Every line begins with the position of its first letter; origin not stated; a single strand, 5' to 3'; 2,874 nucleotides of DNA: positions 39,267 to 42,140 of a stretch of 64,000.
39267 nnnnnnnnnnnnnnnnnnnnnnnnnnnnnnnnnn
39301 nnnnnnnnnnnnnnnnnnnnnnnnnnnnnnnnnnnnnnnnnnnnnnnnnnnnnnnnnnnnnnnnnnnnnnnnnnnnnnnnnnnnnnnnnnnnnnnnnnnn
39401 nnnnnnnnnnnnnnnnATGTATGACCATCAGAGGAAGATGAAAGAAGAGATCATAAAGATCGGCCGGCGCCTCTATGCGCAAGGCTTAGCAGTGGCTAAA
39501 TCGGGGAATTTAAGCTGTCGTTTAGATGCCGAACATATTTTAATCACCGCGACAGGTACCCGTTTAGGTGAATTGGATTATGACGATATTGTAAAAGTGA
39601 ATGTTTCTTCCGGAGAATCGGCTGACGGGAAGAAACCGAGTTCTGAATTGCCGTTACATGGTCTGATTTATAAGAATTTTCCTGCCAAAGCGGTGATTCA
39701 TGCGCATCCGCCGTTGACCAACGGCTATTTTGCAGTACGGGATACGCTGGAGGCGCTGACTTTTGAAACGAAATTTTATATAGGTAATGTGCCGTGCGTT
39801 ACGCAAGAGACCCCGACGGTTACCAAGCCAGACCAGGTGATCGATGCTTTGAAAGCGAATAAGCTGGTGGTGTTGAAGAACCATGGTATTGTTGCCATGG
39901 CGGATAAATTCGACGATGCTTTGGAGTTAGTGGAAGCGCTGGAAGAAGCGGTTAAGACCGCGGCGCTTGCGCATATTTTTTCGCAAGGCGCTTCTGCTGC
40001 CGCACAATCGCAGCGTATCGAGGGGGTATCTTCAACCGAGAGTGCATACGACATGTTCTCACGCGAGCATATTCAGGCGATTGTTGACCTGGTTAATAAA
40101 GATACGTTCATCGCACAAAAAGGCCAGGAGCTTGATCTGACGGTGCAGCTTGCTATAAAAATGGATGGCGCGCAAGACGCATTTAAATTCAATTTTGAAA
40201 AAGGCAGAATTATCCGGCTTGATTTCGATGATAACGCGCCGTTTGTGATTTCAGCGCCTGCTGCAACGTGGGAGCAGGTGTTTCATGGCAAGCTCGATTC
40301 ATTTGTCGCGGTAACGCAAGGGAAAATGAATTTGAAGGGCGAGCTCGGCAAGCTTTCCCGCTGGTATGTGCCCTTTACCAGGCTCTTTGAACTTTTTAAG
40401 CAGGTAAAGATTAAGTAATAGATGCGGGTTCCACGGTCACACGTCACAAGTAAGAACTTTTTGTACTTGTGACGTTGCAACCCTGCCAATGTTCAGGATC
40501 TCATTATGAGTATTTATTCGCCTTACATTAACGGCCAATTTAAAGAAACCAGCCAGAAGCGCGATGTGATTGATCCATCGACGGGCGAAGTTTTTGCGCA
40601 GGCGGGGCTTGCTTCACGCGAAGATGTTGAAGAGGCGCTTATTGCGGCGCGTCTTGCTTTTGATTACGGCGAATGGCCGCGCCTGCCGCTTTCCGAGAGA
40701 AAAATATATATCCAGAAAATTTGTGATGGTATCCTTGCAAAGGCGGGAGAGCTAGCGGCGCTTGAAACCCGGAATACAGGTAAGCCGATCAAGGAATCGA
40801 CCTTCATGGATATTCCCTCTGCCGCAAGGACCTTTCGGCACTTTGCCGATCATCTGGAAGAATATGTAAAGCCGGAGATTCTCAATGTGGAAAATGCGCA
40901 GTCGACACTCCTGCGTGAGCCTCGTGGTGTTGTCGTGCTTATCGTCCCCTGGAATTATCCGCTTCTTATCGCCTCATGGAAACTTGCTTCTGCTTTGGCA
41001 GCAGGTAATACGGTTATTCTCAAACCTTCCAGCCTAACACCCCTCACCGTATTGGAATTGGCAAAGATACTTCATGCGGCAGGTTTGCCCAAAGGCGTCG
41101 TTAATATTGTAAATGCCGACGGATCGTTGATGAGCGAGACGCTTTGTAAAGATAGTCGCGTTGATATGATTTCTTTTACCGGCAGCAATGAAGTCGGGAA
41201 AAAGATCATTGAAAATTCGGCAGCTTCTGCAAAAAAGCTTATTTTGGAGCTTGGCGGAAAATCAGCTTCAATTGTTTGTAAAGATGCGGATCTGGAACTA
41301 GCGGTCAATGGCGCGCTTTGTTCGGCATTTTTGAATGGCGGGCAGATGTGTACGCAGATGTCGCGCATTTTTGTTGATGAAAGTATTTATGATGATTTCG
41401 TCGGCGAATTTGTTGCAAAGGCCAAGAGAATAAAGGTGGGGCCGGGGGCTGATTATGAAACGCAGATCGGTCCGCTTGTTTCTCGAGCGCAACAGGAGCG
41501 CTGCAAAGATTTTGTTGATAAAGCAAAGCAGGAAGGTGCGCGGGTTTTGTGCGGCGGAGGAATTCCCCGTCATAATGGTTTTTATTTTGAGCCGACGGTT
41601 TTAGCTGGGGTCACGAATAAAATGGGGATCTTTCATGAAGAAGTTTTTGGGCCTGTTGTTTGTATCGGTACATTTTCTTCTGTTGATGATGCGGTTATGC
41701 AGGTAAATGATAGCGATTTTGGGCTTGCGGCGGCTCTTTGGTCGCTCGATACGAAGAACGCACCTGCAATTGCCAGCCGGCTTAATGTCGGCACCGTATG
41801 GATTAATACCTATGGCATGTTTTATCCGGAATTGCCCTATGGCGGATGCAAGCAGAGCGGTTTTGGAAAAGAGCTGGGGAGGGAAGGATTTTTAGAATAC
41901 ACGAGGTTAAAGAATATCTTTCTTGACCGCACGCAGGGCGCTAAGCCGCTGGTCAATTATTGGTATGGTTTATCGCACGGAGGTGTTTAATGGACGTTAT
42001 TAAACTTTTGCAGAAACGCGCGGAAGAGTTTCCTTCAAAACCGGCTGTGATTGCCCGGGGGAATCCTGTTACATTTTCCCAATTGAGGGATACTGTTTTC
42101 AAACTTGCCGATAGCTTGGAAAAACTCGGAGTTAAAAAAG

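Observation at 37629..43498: A DHAP-shunt-like 5'-deoxyadenosine/MTA salvage module linked to an ALDH and an acyl-CoA ligase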

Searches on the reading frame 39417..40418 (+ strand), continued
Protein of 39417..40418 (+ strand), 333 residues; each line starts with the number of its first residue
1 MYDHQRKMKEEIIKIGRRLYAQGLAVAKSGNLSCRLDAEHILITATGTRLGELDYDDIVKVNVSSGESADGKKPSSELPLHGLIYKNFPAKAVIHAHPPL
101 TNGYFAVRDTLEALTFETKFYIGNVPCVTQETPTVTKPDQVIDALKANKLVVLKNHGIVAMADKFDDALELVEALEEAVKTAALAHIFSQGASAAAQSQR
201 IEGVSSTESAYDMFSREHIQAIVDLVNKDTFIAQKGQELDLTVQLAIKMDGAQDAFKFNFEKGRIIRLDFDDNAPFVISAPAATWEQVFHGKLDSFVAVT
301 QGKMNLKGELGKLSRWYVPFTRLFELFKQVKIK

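Call 105: find_encoding_contigs(protein=P0400, flank=10000, max_places=1)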
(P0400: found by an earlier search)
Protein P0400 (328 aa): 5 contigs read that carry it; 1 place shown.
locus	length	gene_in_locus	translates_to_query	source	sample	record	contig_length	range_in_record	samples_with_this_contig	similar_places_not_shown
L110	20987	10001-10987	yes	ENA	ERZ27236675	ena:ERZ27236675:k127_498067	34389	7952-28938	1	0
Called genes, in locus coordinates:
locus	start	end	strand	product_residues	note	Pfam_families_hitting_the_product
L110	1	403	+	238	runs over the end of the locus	PF12679:ABC2_membrane_2, PF13346:ABC2_membrane_5, PF12698:ABC2_membrane_3, PF12730:ABC2_membrane_4 (weak)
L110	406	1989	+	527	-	PF23357:DUF7088, PF09822:ABC_transp_aux, PF23355:IFT52_GIFT (faint)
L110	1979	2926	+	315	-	PF14238:DUF4340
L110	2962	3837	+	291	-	PF04015:DUF362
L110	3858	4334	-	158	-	PF04191:PEMT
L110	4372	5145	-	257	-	PF00142:Fer4_NifH (weak), PF01656:CbiA, PF02374:ArsA_ATPase, PF06564:CBP_BcsQ (weak), PF10609:ParA, PF13614:AAA_31, PF16575:CLP1_P (faint)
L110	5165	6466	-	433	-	PF01676:Metalloenzyme, PF10143:PhosphMutase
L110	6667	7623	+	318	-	PF03279:Lip_A_acyltrans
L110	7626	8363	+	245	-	PF01048:PNP_UDP_1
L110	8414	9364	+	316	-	PF01008:IF-2B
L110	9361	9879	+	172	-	PF01008:IF-2B (weak)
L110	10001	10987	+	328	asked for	PF00596:Aldolase_II, PF02036:SCP2 (weak)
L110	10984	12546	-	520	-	PF00133:tRNA-synt_1, PF01406:tRNA-synt_1e, PF09334:tRNA-synt_1g, PF00133:tRNA-synt_1 (weak), PF19303:Anticodon_3, PF08264:Anticodon_1 (faint)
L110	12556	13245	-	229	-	PF04468:PSP1, PF28472:PSP1_3rd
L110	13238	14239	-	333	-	PF13177:DNA_pol3_delta2, PF09115:DNApol3-delta_C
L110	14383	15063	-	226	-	PF02223:Thymidylate_kin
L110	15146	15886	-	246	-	-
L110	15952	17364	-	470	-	PF21305:type_II_gspD_N0 (weak), PF07660:STN, PF03958:Secretin_N, PF00263:Secretin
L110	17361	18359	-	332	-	PF13431:TPR_17 (faint), PF14559:TPR_19 (weak), PF00515:TPR_1, PF07719:TPR_2, PF13181:TPR_8 (weak), PF13414:TPR_11, PF14559:TPR_19 (weak), PF04351:PilP, +5 more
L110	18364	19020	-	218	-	PF04350:PilO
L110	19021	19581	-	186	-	PF05137:PilN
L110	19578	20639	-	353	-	PF11104:PilM_2, PF06723:MreB_Mbl (faint), PF14450:FtsA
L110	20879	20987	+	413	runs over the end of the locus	PF00480:ROK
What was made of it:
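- L110 has PNP-MtnA-aldolase/SCP2 with no rSAM, ALDH or PKS nearby (call 105). The trio occurs on its own, flanked by housekeeping genes, in L110 (call 105).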

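Call 107: find_encoding_contigs(protein=P0260, flank=10000, max_places=1)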
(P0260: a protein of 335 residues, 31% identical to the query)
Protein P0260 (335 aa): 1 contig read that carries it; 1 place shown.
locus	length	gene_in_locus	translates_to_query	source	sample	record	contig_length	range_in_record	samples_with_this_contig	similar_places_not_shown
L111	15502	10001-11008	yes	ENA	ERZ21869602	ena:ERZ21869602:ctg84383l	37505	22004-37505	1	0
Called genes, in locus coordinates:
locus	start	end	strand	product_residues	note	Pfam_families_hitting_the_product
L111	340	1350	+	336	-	PF00501:AMP-binding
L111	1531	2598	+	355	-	PF08240:ADH_N, PF00107:ADH_zinc_N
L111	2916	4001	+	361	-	PF00483:NTP_transferase, PF12804:NTP_transf_3, PF22640:ManC_GMP_beta-helix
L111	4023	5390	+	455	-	PF02878:PGM_PMM_I, PF02879:PGM_PMM_II, PF02880:PGM_PMM_III, PF00408:PGM_PMM_IV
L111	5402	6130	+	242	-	PF00753:Lactamase_B, PF13483:Lactamase_B_3, PF12706:Lactamase_B_2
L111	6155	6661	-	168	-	PF07238:PilZ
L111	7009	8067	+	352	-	PF23023:Anti-Pycsar_Apyc1, PF13691:Lactamase_B_4 (weak), PF00753:Lactamase_B, PF12706:Lactamase_B_2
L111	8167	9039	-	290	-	PF24860:FdhE_C (weak)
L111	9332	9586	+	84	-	PF09957:VapB_antitoxin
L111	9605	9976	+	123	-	PF01850:PIN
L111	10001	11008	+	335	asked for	PF00596:Aldolase_II, PF02036:SCP2 (weak), PF14864:Alkyl_sulf_C (weak)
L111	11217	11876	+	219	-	-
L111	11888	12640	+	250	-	-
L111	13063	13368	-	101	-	PF07494:Reg_prop (faint)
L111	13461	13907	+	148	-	-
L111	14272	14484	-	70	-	-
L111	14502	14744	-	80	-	-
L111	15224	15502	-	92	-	?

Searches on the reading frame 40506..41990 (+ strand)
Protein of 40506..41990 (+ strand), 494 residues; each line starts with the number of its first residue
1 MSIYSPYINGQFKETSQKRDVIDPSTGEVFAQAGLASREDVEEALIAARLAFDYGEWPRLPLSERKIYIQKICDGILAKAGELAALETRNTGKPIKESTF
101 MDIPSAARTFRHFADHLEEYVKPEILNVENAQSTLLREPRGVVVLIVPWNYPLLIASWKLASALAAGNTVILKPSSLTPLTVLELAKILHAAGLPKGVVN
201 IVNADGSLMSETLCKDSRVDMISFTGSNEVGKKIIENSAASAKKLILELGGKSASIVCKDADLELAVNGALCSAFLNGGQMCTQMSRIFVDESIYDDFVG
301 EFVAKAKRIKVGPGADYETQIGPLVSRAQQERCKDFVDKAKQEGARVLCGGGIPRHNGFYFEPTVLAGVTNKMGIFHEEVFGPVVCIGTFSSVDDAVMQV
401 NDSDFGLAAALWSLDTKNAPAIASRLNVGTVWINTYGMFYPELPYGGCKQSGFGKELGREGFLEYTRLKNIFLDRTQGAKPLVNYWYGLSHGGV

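Call 4: search_protein_families(library=pfam, proteins=[window:40506-41990:+])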
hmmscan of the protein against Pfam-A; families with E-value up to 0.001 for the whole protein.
window:40506-41990:+ (494 aa): 2 families
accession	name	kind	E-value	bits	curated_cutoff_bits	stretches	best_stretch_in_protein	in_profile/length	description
PF00171.27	Aldedh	-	1.3e-163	545.3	23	1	15-471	5-461/461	Aldehyde dehydrogenase family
PF05893.19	LuxC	-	9.4e-05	21.9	21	1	137-304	86-257/401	Acyl-CoA reductase (LuxC)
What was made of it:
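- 40506..41990 (+): NAD(P)+ aldehyde dehydrogenase, non-acylating type, 494 aa. Pfam Aldedh E=1.3e-163 (call 4).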

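Call 5: search_protein_families(library=ncbifam, proteins=[window:40506-41990:+])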
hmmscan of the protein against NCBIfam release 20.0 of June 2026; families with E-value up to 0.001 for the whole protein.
window:40506-41990:+ (494 aa): 45 families (the best 25 are shown)
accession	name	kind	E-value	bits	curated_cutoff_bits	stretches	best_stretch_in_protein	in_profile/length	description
TIGR01804.1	BADH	equivalog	1.9e-146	488.2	668.6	1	7-469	1-467/467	betaine-aldehyde dehydrogenase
NF010000.0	PRK13473.1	subfamily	2.3e-144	481.6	615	1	7-474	6-473/475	aminobutyraldehyde dehydrogenase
NF009725.0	PRK13252.1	equivalog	1.3e-132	442.7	593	1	4-474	7-480/488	betaine-aldehyde dehydrogenase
NF045736.1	PaDhStyDRhodo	equivalog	2.6e-130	435.2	800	1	7-470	6-474/479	phenylacetaldehyde dehydrogenase StyD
NF045735.1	PaDhStyDPseudo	equivalog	4.7e-126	421.3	850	1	7-472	6-480/483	phenylacetaldehyde dehydrogenase StyD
TIGR03216.1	OH_muco_semi_DH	equivalog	3.9e-121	405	693.25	1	6-473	3-479/481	2-hydroxymuconic semialdehyde dehydrogenase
TIGR02299.1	HpaE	equivalog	8.6e-121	403.9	638.35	1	7-476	4-479/488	5-carboxymethyl-2-hydroxymuconate semialdehyde dehydrogenase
NF006916.0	PRK09407.1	equivalog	2.2e-118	396.2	521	1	14-478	31-497/526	succinic semialdehyde dehydrogenase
NF050026.1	AcaldDHExaC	equivalog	9.8e-111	370.8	900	1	4-474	16-494/503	acetaldehyde dehydrogenase ExaC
TIGR03374.1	ABALDH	equivalog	8.3e-110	367.8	909.3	1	8-472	6-470/472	aminobutyraldehyde dehydrogenase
TIGR01780.1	SSADH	subfamily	1.4e-108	363.7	646.35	1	21-469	1-448/448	succinate-semialdehyde dehydrogenase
TIGR04284.1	aldehy_Rv0768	hypoth_equivalog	4.2e-108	362.4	775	1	8-471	5-476/480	aldehyde dehydrogenase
NF007497.0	PRK10090.1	equivalog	4.6e-108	362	500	1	4-474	7-478/480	aldehyde dehydrogenase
NF007352.0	PRK09847.1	equivalog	7.4e-105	351.3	850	1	7-473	23-491/495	aldehyde dehydrogenase PuuC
NF040648.1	lactal_redase_Meth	equivalog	2.4e-104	350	650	1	7-472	2-461/463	lactaldehyde dehydrogenase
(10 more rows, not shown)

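Call 64: search_solved_structures(query=window:40506-41990:+, max_evalue=1e-100)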
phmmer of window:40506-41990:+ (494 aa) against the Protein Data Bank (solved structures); distinct sequences matched with E-value up to 1e-100: 58.
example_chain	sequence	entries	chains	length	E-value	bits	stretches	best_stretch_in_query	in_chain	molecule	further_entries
5eyu_A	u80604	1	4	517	5.7e-114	384.6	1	6-474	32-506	Betaine aldehyde dehydrogenase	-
4zxu_A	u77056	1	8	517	8e-114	384.1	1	6-474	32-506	Betaine-aldehyde dehydrogenase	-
4q92_A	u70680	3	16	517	1.5e-113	383.2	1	6-474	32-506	Betaine aldehyde dehydrogenase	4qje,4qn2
5ez4_A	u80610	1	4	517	1.5e-113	383.2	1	6-474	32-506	Betaine aldehyde dehydrogenase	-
4mpb_A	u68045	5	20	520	5.5e-113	381.4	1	6-474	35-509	Betaine aldehyde dehydrogenase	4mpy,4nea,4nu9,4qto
5dib_A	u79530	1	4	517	1.4e-112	380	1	6-474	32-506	Betaine aldehyde dehydrogenase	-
4zwl_A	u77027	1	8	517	1.9e-112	379.6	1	6-474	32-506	Betaine-aldehyde dehydrogenase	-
4v3f_A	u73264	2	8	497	2.8e-110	372.4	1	7-474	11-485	BETAINE ALDEHYDE DEHYDROGENASE, CHLOROPLASTIC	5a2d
4o5h_A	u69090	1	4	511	2.8e-110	372.4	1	16-474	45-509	Phenylacetaldehyde dehydrogenase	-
4a0m_A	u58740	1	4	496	2.8e-110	372.4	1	7-474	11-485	BETAINE ALDEHYDE DEHYDROGENASE, CHLOROPLASTIC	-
4qf6_A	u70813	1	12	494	1.8e-109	369.8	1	7-473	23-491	Aldehyde dehydrogenase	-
4v37_A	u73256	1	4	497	5e-109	368.3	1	7-474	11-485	BETAINE ALDEHYDE DEHYDROGENASE, CHLOROPLASTIC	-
5gtk_A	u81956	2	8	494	6.4e-109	368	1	7-473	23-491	Betaine-aldehyde dehydrogenase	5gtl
5gt6_A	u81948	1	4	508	7.1e-109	367.8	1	7-473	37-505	Betaine-aldehyde dehydrogenase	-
6te5_A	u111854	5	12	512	1e-108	367.3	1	7-473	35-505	Aldehyde dehydrogenase family 1 member A3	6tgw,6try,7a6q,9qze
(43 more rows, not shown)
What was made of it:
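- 40506..41990 (+): The nearest solved structures are betaine-, phenylacet- and aminoaldehyde dehydrogenases (call 64).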
